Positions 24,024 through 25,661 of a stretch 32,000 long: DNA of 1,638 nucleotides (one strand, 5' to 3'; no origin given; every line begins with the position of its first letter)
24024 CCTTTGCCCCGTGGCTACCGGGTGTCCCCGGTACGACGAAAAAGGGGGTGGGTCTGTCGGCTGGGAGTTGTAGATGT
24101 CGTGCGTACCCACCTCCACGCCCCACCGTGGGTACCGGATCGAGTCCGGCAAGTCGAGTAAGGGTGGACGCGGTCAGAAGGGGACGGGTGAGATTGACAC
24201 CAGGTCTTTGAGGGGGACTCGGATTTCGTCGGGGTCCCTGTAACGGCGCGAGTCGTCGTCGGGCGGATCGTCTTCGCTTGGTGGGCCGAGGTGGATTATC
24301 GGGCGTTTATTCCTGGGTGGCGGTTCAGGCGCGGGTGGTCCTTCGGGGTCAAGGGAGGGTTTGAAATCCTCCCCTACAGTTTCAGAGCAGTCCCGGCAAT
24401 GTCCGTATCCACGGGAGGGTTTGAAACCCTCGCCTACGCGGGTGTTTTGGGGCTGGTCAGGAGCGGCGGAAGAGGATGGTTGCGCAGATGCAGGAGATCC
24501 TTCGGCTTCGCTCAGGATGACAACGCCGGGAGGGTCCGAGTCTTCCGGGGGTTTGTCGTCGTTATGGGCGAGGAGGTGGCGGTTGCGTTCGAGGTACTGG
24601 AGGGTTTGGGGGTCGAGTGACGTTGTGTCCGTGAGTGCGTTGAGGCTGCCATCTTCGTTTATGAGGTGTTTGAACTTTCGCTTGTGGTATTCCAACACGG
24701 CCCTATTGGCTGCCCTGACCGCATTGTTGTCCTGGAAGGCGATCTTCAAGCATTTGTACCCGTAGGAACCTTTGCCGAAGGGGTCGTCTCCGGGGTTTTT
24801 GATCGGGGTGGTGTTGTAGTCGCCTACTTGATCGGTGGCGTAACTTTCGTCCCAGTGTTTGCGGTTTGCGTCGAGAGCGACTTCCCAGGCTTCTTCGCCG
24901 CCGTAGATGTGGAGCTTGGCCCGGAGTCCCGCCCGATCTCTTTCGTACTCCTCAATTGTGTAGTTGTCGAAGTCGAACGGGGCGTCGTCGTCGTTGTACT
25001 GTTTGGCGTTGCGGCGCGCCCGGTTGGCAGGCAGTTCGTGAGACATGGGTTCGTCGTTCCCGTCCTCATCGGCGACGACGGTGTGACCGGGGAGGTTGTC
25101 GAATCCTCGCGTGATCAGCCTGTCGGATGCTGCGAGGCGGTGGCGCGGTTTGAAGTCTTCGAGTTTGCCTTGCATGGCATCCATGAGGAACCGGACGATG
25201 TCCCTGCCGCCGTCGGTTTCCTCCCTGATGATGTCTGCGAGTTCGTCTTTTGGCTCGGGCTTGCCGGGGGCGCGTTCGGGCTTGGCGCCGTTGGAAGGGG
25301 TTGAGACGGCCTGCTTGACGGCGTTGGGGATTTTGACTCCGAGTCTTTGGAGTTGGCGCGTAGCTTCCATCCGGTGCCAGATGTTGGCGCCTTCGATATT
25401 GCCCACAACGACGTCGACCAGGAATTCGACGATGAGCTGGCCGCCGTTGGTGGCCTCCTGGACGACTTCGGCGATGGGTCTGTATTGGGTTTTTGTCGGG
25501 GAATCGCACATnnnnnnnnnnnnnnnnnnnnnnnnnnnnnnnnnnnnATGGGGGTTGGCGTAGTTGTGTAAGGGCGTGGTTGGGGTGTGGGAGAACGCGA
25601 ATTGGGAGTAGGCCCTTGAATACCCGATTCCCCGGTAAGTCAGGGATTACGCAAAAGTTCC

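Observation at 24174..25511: Orphan 445-aa protein with a tandemly duplicated 46-aa module and its own strong leaderless promoter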

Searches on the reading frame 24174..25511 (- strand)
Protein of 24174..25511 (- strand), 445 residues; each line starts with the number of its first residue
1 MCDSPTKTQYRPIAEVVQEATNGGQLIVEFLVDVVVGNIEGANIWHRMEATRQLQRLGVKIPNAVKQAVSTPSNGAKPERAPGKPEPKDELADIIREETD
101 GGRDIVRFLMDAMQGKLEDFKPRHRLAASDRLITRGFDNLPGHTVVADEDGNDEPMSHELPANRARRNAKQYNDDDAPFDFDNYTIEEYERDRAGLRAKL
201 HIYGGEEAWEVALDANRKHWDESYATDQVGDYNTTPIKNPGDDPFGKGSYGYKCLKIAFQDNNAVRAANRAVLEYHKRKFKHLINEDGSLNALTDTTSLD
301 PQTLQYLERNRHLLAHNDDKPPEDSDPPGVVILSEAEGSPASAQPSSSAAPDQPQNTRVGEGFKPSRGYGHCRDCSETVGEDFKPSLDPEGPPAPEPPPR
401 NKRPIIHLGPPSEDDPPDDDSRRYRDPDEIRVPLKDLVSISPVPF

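Call 6: search_protein_families(library=pfam, proteins=[window:24174-25511:-], max_evalue=0.1)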
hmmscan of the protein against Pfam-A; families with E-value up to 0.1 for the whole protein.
window:24174-25511:- (445 aa): 0 families

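Call 7: search_protein_families(library=phrogs, proteins=[window:24174-25511:-], max_evalue=1)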
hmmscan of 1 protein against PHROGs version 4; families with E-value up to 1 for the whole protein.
window:24174-25511:- (445 aa): 1 family
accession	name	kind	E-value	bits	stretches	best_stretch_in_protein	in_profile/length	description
phrog_7612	-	unknown function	0.068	14.4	0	144-200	22-78/85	-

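Call 8: search_protein_families(library=ncbifam, proteins=[window:24174-25511:-], max_evalue=1)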
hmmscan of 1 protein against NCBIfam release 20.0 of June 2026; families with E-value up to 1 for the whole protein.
window:24174-25511:- (445 aa): 0 families

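Call 9: find_homologous_proteins(query=window:24174-25511:-, max_evalue=0.001)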
Query window:24174-25511:- (445 aa): 199 proteins with E <= 0.001 among 7990 candidates; the best 120 are listed.
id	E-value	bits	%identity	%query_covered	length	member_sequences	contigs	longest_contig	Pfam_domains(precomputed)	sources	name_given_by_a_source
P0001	1.5e-192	659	70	100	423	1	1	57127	-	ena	-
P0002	1.2e-181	623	66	100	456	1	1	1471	-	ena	-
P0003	1.3e-161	557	60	100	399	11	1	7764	-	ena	-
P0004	1.3e-160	554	61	100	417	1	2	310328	-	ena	-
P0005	1.3e-157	544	56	100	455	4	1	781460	-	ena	-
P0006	1.9e-157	543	60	100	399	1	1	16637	-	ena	-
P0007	4.0e-156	539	60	99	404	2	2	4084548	-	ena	-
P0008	2.0e-155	537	58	100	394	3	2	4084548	-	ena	-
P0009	3.2e-153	529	59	99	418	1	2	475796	-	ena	-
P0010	1.0e-152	528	59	100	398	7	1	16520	-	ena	-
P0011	2.3e-146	507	57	99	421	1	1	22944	-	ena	-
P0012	1.5e-145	504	67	71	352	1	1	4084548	-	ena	-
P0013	6.2e-144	499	60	89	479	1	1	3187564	-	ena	-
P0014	1.1e-143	498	56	100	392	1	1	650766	-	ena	-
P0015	2.9e-134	467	54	90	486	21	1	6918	-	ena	-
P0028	7.0e-116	406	48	100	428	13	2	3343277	-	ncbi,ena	-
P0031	7.2e-115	403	51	100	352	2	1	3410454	-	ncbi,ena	-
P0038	1.9e-105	372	44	100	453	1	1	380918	-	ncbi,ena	-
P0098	6.6e-63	232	45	61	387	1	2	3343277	-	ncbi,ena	-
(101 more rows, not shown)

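Call 13: find_related_loci(query=A1, collection=genome_contigs, flank=6000)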
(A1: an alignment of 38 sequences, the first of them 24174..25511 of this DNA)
Query A1 (445 aa) in genome_contigs; peptide patterns used: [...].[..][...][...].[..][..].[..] (x = any residue, [..] = any of these).
107 stretches matched a pattern; 19 encode a relative of the query (tblastn E <= 1e-3); 19 distinct loci.
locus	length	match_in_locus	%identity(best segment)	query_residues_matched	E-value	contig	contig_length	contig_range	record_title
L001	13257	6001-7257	56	1-417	2e-123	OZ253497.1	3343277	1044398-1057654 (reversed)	MAG: Dehalococcoidia bacterium isolate 26888d32-e7c5-4b4d-ad7e-377fcaf888ab genome assembly, chromosome: 1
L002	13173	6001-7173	47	3-445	7e-115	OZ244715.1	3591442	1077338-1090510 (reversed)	MAG: Dehalococcoidia bacterium isolate 2a03d168-6b0a-4ce5-99cd-548ba5eaeb18 genome assembly, chromosome: 1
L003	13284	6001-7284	48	1-445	1e-105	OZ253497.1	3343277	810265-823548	MAG: Dehalococcoidia bacterium isolate 26888d32-e7c5-4b4d-ad7e-377fcaf888ab genome assembly, chromosome: 1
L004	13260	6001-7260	48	1-445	5e-105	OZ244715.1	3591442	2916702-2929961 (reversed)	MAG: Dehalococcoidia bacterium isolate 2a03d168-6b0a-4ce5-99cd-548ba5eaeb18 genome assembly, chromosome: 1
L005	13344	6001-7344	44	2-445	1e-92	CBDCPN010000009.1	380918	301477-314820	MAG: Dehalococcoidia bacterium isolate 77b6deb3-c992-4f46-a2a9-38a77cc1bbdf genome assembly, contig: contig_9, whole gen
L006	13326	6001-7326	42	2-445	1e-87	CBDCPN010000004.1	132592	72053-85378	MAG: Dehalococcoidia bacterium isolate 77b6deb3-c992-4f46-a2a9-38a77cc1bbdf genome assembly, contig: contig_4, whole gen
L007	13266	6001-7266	50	6-445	2e-107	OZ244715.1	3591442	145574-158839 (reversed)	MAG: Dehalococcoidia bacterium isolate 2a03d168-6b0a-4ce5-99cd-548ba5eaeb18 genome assembly, chromosome: 1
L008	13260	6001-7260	42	2-445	1e-83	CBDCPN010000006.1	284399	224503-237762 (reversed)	MAG: Dehalococcoidia bacterium isolate 77b6deb3-c992-4f46-a2a9-38a77cc1bbdf genome assembly, contig: contig_6, whole gen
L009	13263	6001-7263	42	2-445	2e-79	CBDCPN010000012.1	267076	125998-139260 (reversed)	MAG: Dehalococcoidia bacterium isolate 77b6deb3-c992-4f46-a2a9-38a77cc1bbdf genome assembly, contig: contig_12, whole ge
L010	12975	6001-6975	41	2-315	7e-75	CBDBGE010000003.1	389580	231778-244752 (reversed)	MAG: Dehalococcoidia bacterium isolate cbf7c279-2744-4af4-98a5-7b2d7e2e1d30 genome assembly, contig: contig_3, whole gen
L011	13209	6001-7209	35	7-439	4e-68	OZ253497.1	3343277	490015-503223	MAG: Dehalococcoidia bacterium isolate 26888d32-e7c5-4b4d-ad7e-377fcaf888ab genome assembly, chromosome: 1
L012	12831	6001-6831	46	1-279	3e-68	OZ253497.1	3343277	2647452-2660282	MAG: Dehalococcoidia bacterium isolate 26888d32-e7c5-4b4d-ad7e-377fcaf888ab genome assembly, chromosome: 1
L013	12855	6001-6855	45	11-282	2e-68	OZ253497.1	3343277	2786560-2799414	MAG: Dehalococcoidia bacterium isolate 26888d32-e7c5-4b4d-ad7e-377fcaf888ab genome assembly, chromosome: 1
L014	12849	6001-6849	46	1-277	2e-67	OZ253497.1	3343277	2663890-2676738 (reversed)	MAG: Dehalococcoidia bacterium isolate 26888d32-e7c5-4b4d-ad7e-377fcaf888ab genome assembly, chromosome: 1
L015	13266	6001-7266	44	2-445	7e-84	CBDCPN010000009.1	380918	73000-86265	MAG: Dehalococcoidia bacterium isolate 77b6deb3-c992-4f46-a2a9-38a77cc1bbdf genome assembly, contig: contig_9, whole gen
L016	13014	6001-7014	38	6-364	7e-61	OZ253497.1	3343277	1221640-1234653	MAG: Dehalococcoidia bacterium isolate 26888d32-e7c5-4b4d-ad7e-377fcaf888ab genome assembly, chromosome: 1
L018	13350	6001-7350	37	6-445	2e-58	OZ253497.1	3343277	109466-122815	MAG: Dehalococcoidia bacterium isolate 26888d32-e7c5-4b4d-ad7e-377fcaf888ab genome assembly, chromosome: 1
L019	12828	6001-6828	45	6-278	1e-68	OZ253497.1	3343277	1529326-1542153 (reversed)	MAG: Dehalococcoidia bacterium isolate 26888d32-e7c5-4b4d-ad7e-377fcaf888ab genome assembly, chromosome: 1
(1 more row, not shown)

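Call 15: find_encoding_contigs(protein=window:24174-25511:-, flank=10000, max_places=4)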
Protein window:24174-25511:- (445 aa): 1 contig read that carries it; 1 place shown.
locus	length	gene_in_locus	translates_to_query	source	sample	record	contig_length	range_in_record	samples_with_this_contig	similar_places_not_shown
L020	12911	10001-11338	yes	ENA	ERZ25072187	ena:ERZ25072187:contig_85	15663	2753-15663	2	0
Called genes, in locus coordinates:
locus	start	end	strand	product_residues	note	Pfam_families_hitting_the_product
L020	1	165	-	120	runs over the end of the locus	PF01042:Ribonuc_L-PSP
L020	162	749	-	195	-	PF02668:TauD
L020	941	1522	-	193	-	PF00581:Rhodanese, PF02668:TauD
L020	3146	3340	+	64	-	-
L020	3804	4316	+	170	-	PF00190:Cupin_1, PF07883:Cupin_2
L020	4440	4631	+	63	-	-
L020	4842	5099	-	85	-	-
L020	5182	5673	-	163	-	-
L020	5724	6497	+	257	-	PF00106:adh_short, PF08659:KR, PF13561:adh_short_C2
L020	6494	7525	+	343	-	PF08240:ADH_N, PF16912:Glu_dehyd_C (weak), PF00107:ADH_zinc_N, PF13602:ADH_zinc_N_2 (weak)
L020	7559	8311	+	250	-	PF00702:Hydrolase, PF13419:HAD_2, PF13242:Hydrolase_like (weak)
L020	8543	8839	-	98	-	PF01381:HTH_3, PF13560:HTH_31 (weak)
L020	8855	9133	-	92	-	PF05015:HigB-like_toxin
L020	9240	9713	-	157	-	PF04075:F420H2_quin_red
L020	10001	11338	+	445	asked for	-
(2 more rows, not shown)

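Call 16: find_encoding_contigs(protein=P0007, flank=8000, max_places=4)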
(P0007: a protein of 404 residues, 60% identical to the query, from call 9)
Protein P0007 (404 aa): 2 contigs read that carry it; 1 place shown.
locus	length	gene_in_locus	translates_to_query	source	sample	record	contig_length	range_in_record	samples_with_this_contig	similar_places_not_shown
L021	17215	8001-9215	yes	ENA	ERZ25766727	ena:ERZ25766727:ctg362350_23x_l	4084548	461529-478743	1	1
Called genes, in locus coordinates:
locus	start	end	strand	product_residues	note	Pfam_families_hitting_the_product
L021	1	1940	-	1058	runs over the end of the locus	PF25852:DUF6242_C (faint), PF02012:BNR (faint), PF13088:BNR_2 (faint), PF15902:Sortilin-Vps10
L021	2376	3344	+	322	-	PF00248:Aldo_ket_red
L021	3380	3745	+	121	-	-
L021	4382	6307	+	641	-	PF07669:Eco57I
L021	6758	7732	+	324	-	-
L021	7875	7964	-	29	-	-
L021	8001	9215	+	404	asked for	-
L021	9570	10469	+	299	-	PF00860:Xan_ur_permease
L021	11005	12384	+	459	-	PF13855:LRR_8 (weak), PF23598:LRR_14 (weak), PF12799:LRR_4 (weak), PF13855:LRR_8 (weak), PF12799:LRR_4 (weak), PF13855:LRR_8, PF23598:LRR_14 (weak), PF13855:LRR_8, +3 more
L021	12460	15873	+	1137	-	PF00560:LRR_1 (faint), PF12799:LRR_4 (faint), PF13855:LRR_8 (weak)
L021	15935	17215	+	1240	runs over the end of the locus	-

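Call 22: search_solved_structures(query=A2, max_evalue=10, show_alignments=3)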
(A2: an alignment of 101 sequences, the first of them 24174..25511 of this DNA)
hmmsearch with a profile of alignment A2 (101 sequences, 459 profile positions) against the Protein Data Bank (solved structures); distinct sequences matched with E-value up to 10: 3.
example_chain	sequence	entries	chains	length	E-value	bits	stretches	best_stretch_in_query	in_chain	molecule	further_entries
2lvb_A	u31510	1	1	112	0.0008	21.7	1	86-145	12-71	DE NOVO DESIGNED PFK fold PROTEIN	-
2lnd_A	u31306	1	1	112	0.0018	20.6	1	86-145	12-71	DE NOVO DESIGNED PROTEIN, PFK fold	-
4xl5_C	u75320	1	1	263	0.053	15.7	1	63-104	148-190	bGFP-A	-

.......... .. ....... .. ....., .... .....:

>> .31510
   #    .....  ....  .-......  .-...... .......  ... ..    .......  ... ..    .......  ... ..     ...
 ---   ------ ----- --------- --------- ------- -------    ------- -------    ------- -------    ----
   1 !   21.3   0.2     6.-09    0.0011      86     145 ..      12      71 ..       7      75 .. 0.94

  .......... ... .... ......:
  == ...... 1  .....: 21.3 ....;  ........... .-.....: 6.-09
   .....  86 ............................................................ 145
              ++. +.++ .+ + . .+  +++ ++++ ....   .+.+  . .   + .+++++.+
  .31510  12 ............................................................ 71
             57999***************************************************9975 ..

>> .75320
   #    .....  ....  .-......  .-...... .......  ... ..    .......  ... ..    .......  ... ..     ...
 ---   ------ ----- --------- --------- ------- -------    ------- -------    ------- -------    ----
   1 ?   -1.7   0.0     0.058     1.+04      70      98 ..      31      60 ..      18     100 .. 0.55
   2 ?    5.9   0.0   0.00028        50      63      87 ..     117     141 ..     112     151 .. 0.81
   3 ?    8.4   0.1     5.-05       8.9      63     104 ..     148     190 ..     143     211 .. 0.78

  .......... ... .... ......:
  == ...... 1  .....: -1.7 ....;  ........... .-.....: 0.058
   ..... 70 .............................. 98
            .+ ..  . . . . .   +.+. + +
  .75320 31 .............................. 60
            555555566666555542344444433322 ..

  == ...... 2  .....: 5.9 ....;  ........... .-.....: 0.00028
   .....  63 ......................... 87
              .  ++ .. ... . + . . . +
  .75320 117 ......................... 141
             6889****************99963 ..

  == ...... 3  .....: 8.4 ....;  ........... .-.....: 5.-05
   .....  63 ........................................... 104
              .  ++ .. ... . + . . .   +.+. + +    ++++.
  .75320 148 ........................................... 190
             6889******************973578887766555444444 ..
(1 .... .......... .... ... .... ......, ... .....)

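Call 36: predict_structure(alignment_id=A2)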
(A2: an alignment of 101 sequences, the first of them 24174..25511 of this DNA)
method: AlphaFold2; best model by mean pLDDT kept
length: 445 residues; sequences in the alignment: 101
mean_pLDDT: 68.6   pTM: 0.43
mean pLDDT of the five models: 68.6, 67.3, 66.3, 66.2, 65.4
residues with pLDDT >= 90: 135; 70-90: 103; 50-70: 53; < 50: 154
segments of 3 or more residues with pLDDT < 50: 1-4, 66-88, 141-168, 320-339, 341-344, 346-391, 415-417, 419-425, 433-445
pLDDT, mean of each block of 10 residues (from residue 1): 51 79 86 89 83 80 48 33 41 72 86 89 88 76 41 35 47 91 94 95 97 97 91 92 96 96 98 96 89 84 94 76 41 37 40 36 35 39 43 55 52 52 50 47 37
secondary structure, 60 per line:
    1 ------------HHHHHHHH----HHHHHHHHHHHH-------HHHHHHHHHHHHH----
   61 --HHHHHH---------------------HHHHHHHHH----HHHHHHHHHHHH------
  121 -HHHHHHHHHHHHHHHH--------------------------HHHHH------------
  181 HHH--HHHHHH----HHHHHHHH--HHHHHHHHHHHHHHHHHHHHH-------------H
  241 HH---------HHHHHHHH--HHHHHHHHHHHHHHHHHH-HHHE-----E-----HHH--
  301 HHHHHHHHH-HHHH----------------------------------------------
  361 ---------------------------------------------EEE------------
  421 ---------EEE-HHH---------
elements in order: H13-20 H25-36 H44-56 H63-68 H90-98 H103-114 H122-137 H164-168 H186-191 H196-203 H206-226 H252-259 H262-279 H301-309 H311-314 E406-408 E430-432

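Call 40: fold_search(model_id=the predicted structure, library=pdb)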
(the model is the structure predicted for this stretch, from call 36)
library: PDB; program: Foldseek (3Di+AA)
matches with E <= 10: 10; with E <= 0.001: 0
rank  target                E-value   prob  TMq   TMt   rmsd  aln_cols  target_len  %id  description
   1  2mwq_MODEL_1_A        3.7e+00  0.20  0.12  0.30  14.6       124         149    7  Solution structure of PsbQ from spinacia oleracea (released 2015-07-29)
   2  6dg6_A                4.4e+00  0.14  0.11  0.35  10.6       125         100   10  Structure of a de novo designed Interleukin-2/Interleukin-15 mimetic (released 2019-01-16)
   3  8xks_H                6.4e+00  0.03  0.08  0.08  16.6       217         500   16  The cryo-EM structure of Orf2971-FtsHi motor complex (released 2024-12-04)
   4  2xle                  6.7e+00  0.06  0.10  0.26  15.4       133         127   12  Cytochrome c prime from Alcaligenes xylosoxidans: Ferrous R124K variant with bound NO (released 2010-11-10)
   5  4la5                  8.1e+00  0.01  0.10  0.12  21.4       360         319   10  Crystal structure of 2-methylisoborneol synthase from Streptomyces coelicolor A3(2) (released 2013-07-31)
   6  9md1_C                8.4e+00  0.01  0.11  0.15  23.0       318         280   12  Buspirone-bound serotonin 1A (5-HT1A) receptor-Gz protein complex (released 2025-08-13)
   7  8dz8_D                8.8e+00  0.08  0.12  0.35   9.7       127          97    8  Neoleukin 4, a de novo designed IL-4 mimetic (released 2023-03-29)
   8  5jua                  9.3e+00  0.04  0.11  0.25  15.2       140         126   11  Nitric oxide complex of the L16I mutant of cytochrome c prime from Alcaligenes xylosoxidans (released 2017-03-08)
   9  5l7i_B                9.3e+00  0.02  0.11  0.09  23.4       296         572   14  Structure of human Smoothened in complex with Vismodegib (released 2016-07-20)
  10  6dg6_D                9.7e+00  0.08  0.11  0.35  11.6       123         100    8  Structure of a de novo designed Interleukin-2/Interleukin-15 mimetic (released 2019-01-16)

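Call 44: fold_search(model_id=the predicted structure, library=viral)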
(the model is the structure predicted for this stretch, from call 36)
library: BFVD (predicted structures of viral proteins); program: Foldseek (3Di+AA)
matches with E <= 10: 6; with E <= 0.001: 0
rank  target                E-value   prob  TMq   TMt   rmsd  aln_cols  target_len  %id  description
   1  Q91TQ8                1.4e+00  0.04  0.09  0.10  34.2       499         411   13  T34 [Tupaiid herpesvirus 1 (strain 1)]
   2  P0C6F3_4              1.9e+00  0.03  0.10  0.05  31.5       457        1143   11  Replicase polyprotein 1a [Berne virus]
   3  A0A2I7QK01            5.9e+00  0.04  0.07  0.09  32.4       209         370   16  (no name in the UniProt tables at hand)
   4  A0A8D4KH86            7.8e+00  0.01  0.08  0.08  35.6       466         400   14  (no name in the UniProt tables at hand)
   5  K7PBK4                8.1e+00  0.01  0.08  0.05  31.7       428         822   12  Protein ORF3 [Cyprinid herpesvirus 1]
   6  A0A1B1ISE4            8.9e+00  0.01  0.10  0.08  33.8       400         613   12  (no name in the UniProt tables at hand)

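Call 52: search_protein_representatives(alignment_id=A2)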
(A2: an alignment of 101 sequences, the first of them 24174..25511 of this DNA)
Query: 101 sequences, 459 profile positions. Proteins with E-value up to 0.001 (for the whole library): 732; up to 1e-10: 414; up to 1e-30: 137. The best 150 are listed.
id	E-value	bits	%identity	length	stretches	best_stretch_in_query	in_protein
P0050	4.2e-204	695.2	-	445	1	22-443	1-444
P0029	4.5e-187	639.1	-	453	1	22-443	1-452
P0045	4.9e-160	549.9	-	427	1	22-443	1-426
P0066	2.5e-157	541.0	-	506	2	22-409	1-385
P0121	7.6e-155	532.8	-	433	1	22-439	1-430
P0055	5.4e-147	507.0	-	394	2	22-350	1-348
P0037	2.1e-145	501.7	-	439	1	22-421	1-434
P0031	4.1e-143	494.2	-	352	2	22-312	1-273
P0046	8.3e-141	486.6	-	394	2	22-354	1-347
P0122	1.4e-130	452.9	-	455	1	22-457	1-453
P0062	4.7e-130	451.1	-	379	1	22-458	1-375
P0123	2.3e-125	435.7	-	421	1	106-443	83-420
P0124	3.4e-120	418.6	-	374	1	22-263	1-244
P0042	2.1e-112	392.9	-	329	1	22-294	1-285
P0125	5.5e-103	361.9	-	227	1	22-273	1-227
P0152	8.8e-54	199.7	-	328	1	29-184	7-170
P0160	2.0e-50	188.6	-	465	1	22-173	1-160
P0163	8.7e-50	186.5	-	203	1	29-175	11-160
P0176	9.4e-43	163.3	-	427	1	32-173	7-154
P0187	1.1e-39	153.2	-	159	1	35-165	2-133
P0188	3.1e-39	151.7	-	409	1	26-169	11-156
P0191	6.1e-39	150.8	-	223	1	34-169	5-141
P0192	1.3e-38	149.6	-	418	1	34-170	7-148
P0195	4.2e-38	148.0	-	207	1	35-168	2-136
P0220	3.1e-34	135.2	-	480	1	25-166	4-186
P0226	8.3e-33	130.5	-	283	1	31-174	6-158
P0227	9.5e-33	130.3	-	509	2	28-87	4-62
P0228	1.6e-32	129.6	-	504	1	26-165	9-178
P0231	2.4e-32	129.0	-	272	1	29-189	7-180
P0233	4.9e-32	128.0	-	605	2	33-168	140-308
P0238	2.8e-31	125.5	-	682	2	28-90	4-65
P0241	5.8e-31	124.5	-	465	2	40-173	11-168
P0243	6.5e-31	124.3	-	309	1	32-165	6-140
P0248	1.4e-30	123.2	-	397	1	35-175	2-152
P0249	1.5e-30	123.1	-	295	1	30-183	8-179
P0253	2.9e-30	122.1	-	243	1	21-165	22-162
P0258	1.1e-29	120.2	-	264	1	35-172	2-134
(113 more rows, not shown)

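Call 53: find_related_loci(query=A2, collection=viral_contigs, flank=8000)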
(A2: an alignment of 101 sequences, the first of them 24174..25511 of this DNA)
Query A2 (445 aa) in viral_contigs; peptide patterns used: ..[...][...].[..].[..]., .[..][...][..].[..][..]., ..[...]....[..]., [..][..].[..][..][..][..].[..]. (x = any residue, [..] = any of these).
156 stretches matched a pattern, but none encodes a relative of the query by tblastn (E <= 1e-3).
